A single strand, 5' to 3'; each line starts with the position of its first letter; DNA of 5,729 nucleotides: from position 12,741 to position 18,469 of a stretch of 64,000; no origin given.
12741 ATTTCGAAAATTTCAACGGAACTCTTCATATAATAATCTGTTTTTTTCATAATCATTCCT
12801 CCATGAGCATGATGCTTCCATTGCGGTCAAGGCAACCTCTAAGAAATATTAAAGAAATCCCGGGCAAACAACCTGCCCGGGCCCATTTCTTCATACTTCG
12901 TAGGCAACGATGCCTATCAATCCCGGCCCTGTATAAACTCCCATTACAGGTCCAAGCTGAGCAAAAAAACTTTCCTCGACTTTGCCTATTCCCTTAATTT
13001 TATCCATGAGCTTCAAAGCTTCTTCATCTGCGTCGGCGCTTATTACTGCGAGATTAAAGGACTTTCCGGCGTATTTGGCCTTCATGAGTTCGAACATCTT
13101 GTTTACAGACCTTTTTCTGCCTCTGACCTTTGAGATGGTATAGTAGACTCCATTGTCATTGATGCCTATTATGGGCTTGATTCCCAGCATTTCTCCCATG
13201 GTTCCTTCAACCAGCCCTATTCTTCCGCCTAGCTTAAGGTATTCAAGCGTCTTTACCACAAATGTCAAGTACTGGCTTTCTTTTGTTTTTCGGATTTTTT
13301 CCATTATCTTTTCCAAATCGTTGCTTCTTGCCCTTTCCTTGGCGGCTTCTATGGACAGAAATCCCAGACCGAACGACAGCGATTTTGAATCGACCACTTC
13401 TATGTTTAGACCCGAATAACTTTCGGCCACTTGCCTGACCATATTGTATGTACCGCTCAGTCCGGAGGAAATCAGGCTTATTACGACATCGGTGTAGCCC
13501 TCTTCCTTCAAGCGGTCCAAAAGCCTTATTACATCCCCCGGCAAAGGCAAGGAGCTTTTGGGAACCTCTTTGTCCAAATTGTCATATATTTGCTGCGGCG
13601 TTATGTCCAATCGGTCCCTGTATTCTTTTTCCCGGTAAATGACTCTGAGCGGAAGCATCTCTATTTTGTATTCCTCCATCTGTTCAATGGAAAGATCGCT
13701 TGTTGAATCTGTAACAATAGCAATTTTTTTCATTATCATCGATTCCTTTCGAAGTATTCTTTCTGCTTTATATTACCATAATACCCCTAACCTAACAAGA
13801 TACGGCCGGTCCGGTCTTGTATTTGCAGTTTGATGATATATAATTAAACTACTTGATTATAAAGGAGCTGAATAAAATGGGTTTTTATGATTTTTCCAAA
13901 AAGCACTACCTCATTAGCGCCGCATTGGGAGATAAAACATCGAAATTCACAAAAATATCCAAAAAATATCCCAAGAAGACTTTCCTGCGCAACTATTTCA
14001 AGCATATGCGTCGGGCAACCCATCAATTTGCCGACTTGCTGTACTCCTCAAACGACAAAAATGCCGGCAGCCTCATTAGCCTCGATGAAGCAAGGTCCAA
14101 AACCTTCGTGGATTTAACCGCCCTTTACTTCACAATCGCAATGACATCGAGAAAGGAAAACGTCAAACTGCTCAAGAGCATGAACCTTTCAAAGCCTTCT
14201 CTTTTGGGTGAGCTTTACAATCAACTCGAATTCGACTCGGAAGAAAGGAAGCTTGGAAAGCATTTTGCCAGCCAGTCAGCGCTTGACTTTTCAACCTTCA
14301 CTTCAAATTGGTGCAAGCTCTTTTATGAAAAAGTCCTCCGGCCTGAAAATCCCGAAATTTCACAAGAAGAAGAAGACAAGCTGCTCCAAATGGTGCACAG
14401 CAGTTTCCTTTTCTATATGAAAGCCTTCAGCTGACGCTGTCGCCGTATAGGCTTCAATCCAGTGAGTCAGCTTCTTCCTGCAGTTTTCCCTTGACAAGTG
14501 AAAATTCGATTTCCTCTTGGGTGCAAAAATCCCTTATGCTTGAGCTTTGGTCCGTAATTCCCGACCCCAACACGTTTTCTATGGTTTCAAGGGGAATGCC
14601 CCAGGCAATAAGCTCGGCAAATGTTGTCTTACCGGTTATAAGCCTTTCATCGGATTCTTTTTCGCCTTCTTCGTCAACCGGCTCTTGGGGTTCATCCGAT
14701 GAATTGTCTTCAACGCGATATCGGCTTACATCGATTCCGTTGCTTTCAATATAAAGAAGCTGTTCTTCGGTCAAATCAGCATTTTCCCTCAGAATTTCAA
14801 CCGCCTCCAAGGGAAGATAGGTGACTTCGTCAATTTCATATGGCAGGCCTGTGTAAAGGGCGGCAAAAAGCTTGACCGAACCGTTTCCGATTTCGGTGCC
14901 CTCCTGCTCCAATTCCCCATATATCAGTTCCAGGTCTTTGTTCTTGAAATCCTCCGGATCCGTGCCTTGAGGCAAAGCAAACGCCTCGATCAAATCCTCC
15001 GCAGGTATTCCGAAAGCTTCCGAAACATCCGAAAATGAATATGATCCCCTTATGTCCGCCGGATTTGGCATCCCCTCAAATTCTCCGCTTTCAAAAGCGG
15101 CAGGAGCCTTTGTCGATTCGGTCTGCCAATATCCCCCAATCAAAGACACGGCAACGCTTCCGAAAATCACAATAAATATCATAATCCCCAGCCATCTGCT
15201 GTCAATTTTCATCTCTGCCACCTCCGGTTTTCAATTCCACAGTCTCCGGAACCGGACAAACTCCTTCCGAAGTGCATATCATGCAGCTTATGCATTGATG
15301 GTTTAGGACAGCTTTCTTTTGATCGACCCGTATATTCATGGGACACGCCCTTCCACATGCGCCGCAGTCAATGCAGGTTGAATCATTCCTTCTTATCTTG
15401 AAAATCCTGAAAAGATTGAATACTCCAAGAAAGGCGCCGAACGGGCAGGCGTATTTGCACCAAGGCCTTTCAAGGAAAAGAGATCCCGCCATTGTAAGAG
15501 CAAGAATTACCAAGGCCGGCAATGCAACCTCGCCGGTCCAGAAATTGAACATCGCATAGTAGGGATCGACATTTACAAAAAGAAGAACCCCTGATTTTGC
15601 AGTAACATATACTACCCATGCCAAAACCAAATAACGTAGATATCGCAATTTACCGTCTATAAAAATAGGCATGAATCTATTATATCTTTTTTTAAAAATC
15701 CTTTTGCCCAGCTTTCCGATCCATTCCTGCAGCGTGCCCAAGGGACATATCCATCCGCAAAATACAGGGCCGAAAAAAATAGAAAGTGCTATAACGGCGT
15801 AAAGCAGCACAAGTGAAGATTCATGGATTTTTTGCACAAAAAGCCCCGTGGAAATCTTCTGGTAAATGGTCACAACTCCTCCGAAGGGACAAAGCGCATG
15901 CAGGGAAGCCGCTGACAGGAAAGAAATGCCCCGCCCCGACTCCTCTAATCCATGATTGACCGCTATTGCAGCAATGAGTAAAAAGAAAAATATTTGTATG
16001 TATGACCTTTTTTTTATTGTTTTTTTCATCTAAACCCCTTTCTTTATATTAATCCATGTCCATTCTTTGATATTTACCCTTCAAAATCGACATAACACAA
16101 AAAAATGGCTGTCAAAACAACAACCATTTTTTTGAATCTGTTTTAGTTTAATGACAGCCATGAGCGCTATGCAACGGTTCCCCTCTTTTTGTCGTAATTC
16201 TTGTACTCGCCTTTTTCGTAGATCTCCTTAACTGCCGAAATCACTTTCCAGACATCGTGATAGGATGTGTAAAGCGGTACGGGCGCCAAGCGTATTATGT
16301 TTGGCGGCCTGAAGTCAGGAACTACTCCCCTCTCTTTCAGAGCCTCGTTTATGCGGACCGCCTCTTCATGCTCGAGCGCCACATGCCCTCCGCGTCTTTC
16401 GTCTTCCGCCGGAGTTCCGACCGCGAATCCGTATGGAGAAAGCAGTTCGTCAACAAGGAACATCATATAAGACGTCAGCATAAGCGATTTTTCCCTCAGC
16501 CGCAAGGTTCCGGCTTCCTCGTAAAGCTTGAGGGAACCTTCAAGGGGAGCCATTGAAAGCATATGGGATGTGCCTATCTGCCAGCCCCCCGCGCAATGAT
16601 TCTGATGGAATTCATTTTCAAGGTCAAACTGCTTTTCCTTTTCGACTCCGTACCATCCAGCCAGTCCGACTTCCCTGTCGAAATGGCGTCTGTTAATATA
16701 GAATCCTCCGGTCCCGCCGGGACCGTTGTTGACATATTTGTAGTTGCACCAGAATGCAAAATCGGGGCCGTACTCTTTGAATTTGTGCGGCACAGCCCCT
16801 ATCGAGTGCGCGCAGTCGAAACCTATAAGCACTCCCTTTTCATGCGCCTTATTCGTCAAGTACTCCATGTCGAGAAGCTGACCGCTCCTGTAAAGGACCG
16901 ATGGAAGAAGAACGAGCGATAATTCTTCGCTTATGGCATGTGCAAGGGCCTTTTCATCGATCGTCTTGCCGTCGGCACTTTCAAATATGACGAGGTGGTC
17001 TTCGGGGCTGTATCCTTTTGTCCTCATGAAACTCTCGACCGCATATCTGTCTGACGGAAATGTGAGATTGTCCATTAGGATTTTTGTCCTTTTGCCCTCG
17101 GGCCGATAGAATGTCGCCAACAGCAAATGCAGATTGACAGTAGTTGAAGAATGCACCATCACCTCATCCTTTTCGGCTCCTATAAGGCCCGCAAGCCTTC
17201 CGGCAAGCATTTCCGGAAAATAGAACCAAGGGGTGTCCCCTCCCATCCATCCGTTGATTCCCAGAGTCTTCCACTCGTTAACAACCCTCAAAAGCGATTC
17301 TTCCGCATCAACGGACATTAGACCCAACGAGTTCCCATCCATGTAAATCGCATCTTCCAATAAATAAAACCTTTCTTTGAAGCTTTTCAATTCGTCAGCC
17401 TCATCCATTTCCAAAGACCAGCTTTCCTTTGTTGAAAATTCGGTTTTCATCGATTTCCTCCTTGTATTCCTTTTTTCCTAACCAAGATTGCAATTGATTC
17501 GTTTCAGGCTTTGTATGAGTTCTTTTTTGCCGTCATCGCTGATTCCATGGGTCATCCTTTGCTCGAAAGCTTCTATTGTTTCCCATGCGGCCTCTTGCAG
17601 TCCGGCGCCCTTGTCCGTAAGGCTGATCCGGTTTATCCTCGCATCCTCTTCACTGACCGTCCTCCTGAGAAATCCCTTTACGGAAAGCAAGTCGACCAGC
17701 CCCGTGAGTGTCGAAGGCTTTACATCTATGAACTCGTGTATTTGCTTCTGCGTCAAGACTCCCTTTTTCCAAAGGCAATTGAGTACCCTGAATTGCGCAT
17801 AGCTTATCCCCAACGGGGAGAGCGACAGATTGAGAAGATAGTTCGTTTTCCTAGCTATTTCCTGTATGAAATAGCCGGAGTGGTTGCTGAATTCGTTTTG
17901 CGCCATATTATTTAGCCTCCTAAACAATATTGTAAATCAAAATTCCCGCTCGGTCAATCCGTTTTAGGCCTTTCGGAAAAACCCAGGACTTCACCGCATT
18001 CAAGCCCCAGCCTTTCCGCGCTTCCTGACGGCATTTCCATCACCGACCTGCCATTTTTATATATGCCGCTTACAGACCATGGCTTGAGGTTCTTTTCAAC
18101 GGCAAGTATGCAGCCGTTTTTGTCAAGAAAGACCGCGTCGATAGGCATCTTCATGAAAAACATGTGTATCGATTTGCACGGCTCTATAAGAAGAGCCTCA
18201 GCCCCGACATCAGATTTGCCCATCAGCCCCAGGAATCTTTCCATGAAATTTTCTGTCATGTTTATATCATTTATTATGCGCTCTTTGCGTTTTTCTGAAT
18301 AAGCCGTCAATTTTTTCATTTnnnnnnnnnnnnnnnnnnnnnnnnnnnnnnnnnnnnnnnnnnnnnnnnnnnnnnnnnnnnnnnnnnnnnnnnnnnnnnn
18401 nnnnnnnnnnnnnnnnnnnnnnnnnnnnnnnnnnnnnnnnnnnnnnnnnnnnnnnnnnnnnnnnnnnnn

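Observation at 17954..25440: Complete Gram-positive Tad/Flp pilus operon placed under a c-di-GMP-I riboswitch with an apparent SD-sequestering platform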

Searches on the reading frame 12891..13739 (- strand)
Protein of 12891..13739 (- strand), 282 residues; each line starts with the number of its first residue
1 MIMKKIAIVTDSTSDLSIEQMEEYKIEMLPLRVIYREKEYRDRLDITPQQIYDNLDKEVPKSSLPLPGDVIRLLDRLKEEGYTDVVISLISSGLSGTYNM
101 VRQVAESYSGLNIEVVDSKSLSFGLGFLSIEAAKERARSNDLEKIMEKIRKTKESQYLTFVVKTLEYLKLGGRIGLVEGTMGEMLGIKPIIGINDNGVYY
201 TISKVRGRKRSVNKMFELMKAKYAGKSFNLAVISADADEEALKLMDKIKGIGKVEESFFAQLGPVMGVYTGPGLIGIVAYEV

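Call 32: search_protein_families(library=pfam, proteins=[window:12891-13739:-], max_evalue=0.001)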
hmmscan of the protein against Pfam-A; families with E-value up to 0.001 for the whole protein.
window:12891-13739:- (282 aa): 2 families
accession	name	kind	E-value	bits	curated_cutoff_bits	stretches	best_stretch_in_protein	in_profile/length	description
PF02645.21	DegV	-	1e-81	274.8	27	1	5-281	1-279/280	Uncharacterised protein, DegV family COG1307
PF13684.11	FakA-like_C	-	3.5e-05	23.7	23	1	73-219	37-162/216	Fatty acid kinase subunit A-like, C-terminal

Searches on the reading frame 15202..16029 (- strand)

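Call 32: search_protein_families(library=pfam, proteins=[window:15202-16029:-], max_evalue=0.001)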
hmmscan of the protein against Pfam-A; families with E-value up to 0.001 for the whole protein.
window:15202-16029:- (275 aa): 6 families
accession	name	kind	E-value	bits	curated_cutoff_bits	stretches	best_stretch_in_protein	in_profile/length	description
PF12801.12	Fer4_5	-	1.3e-22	79.9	22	2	71-114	4-47/48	4Fe-4S binding domain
PF13187.11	Fer4_9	-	1.2e-06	28.8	27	1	191-232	8-50/52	4Fe-4S dicluster domain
PF14697.11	Fer4_21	-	3.3e-06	27.5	35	1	215-265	4-58/59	4Fe-4S dicluster domain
PF13237.11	Fer4_10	-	9.3e-05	22.7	25.5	1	211-254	1-50/53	4Fe-4S dicluster domain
PF12838.12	Fer4_7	-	0.00032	21.5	27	1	191-233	8-52/52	4Fe-4S dicluster domain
PF00037.32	Fer4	-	0.0004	20.5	21.1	1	215-233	4-22/24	4Fe-4S binding domain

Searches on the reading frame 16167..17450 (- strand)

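Call 31: search_protein_families(library=pfam, proteins=[window:16167-17450:-], max_evalue=0.001)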
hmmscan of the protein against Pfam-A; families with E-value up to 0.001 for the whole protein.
window:16167-17450:- (427 aa): 3 families
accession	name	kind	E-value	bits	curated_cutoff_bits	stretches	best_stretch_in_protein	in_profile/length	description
PF22580.2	KYNU_C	-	6.2e-33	113.1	27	1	318-405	1-88/90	Kynureninase C-terminal domain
PF00266.25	Aminotran_5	-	4.4e-17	62.6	21.5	1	86-362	52-317/371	Aminotransferase class-V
PF01041.23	DegT_DnrJ_EryC1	-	1.2e-05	25.2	19.8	1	94-220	39-153/360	DegT/DnrJ/EryC1/StrS aminotransferase family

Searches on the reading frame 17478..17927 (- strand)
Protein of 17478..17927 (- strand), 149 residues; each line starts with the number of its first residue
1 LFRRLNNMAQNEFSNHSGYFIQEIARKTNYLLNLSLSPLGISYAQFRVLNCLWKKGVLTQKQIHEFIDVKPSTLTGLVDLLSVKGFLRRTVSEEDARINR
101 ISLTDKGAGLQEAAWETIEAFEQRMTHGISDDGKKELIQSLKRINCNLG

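Call 31: search_protein_families(library=pfam, proteins=[window:17478-17927:-], max_evalue=0.001)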
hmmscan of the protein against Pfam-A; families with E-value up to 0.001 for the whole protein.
window:17478-17927:- (149 aa): 3 families
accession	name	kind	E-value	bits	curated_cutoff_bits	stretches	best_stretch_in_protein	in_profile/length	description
PF01047.28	MarR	-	1.6e-13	50.8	24.6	1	41-98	1-58/59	MarR family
PF12802.13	MarR_2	-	3.8e-08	33.8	27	1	39-98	1-61/61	MarR family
PF22381.2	Staph_reg_Sar_Rot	-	1.1e-06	29.1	27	1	36-109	7-80/85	Transcriptional regulator SarA/Rot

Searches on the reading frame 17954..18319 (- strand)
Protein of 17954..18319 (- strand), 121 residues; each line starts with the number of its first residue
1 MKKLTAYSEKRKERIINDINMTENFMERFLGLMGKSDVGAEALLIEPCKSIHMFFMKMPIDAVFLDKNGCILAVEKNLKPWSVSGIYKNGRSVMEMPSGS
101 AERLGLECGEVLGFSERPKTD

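Call 4: search_protein_families(library=pfam, proteins=[window:17954-18319:-], max_evalue=0.01)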
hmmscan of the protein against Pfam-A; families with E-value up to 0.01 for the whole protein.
window:17954-18319:- (121 aa): 1 family
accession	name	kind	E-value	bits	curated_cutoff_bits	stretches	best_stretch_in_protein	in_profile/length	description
PF02643.20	DUF192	-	9.9e-18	64.5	27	1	19-112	3-94/96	Uncharacterized ACR, COG1430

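Call 49: search_protein_families(library=ncbifam, proteins=[window:17954-18319:-], max_evalue=0.01)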
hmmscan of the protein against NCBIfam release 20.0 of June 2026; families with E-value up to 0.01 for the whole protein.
window:17954-18319:- (121 aa): 1 family
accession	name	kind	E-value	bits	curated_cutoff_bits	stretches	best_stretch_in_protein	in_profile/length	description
NF002996.0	PRK03760.1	equivalog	1.9e-17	63.3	146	1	8-115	6-117/121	hypothetical protein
